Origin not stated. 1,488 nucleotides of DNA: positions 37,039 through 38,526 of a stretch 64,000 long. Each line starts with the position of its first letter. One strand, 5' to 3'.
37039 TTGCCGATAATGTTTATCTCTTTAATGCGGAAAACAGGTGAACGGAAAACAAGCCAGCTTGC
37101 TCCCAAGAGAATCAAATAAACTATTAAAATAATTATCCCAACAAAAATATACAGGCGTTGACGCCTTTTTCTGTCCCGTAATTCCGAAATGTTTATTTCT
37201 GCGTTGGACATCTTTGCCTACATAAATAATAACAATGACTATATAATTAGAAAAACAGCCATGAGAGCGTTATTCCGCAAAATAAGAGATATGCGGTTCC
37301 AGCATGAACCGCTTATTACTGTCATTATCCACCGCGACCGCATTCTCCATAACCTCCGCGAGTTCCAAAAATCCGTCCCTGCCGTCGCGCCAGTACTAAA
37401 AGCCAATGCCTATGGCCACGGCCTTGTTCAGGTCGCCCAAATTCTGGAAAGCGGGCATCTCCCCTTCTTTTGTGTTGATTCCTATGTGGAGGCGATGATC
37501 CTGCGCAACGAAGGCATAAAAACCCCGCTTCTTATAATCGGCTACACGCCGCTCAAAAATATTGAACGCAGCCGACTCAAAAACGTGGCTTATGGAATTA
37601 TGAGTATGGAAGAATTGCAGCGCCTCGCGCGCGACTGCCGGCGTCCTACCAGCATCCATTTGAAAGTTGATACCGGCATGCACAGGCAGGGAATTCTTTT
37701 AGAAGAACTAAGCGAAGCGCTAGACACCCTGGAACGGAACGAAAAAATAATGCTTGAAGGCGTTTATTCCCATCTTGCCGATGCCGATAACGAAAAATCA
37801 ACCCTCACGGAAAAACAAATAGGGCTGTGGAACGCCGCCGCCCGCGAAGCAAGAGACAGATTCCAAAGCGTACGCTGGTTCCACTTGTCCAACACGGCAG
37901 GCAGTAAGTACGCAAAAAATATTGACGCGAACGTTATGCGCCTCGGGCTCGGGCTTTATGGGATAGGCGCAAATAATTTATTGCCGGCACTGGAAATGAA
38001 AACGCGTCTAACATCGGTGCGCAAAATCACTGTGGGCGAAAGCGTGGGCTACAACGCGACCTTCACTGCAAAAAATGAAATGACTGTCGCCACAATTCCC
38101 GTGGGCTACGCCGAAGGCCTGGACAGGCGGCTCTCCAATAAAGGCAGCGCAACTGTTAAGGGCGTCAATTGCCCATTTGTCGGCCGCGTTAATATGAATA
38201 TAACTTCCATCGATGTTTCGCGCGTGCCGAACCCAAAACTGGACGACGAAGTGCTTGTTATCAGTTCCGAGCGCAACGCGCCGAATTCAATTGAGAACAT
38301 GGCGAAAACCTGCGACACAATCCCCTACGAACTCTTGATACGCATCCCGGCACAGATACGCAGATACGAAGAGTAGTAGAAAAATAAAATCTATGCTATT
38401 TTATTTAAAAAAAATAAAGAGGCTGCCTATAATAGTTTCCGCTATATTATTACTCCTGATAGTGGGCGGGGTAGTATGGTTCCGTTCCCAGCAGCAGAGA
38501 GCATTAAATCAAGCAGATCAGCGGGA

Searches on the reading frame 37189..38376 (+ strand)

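Call 60: search_protein_families(library=pfam, proteins=[window:37189-38376:+], max_evalue=0.00001)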
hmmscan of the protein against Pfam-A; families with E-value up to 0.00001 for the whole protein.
window:37189-38376:+ (395 aa): 2 families
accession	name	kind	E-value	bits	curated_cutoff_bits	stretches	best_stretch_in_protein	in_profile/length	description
PF01168.26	Ala_racemase_N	-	1.3e-48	166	24.1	1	47-259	1-218/220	Alanine racemase, N-terminal domain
PF00842.27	Ala_racemase_C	-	6.2e-36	123.2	25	1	268-392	2-125/127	Alanine racemase, C-terminal domain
